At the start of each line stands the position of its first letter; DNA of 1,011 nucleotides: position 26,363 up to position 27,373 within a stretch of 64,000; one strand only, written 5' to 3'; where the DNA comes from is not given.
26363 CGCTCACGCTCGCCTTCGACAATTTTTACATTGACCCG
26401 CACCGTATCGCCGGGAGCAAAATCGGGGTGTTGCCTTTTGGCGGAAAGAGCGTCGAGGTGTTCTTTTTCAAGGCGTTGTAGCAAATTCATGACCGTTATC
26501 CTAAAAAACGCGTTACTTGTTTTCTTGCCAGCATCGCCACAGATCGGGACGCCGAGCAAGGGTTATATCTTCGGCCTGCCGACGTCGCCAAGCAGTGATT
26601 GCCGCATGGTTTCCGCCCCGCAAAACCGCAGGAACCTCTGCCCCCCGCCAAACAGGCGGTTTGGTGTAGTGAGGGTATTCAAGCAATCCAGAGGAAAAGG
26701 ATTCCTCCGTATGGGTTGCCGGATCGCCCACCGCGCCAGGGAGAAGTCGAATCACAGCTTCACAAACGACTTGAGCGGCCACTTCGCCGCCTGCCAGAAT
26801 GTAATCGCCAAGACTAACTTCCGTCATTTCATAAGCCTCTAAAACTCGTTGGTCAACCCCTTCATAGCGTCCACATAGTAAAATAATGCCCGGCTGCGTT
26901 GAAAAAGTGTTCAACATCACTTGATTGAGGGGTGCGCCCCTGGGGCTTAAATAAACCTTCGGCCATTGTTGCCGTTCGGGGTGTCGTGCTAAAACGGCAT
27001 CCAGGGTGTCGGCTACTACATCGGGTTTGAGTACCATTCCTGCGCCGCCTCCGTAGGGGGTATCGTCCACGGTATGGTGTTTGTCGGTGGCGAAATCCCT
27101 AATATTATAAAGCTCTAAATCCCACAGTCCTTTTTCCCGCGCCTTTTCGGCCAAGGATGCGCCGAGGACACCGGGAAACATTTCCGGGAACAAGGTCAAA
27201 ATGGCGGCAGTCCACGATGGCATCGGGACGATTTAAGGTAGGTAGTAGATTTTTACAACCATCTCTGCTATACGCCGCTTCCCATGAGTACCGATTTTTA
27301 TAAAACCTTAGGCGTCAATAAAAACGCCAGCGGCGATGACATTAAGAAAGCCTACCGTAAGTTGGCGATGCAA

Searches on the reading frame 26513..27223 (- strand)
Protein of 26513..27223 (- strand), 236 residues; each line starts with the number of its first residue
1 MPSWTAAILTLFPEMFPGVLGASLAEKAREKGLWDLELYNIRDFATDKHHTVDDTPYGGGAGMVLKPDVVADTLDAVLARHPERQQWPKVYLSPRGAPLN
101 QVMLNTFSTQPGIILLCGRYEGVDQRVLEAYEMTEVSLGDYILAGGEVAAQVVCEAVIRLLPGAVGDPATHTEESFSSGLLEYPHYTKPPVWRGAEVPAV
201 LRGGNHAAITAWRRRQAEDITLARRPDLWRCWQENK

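Call 106: search_protein_families(library=pfam, proteins=[window:26513-27223:-], max_evalue=0.00001)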
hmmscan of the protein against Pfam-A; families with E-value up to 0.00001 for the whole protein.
window:26513-27223:- (236 aa): 1 family
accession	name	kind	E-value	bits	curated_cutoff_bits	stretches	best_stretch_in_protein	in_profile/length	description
PF01746.26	tRNA_m1G_MT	-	8.4e-55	186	27.3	1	26-226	2-195/195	tRNA (Guanine-1)-methyltransferase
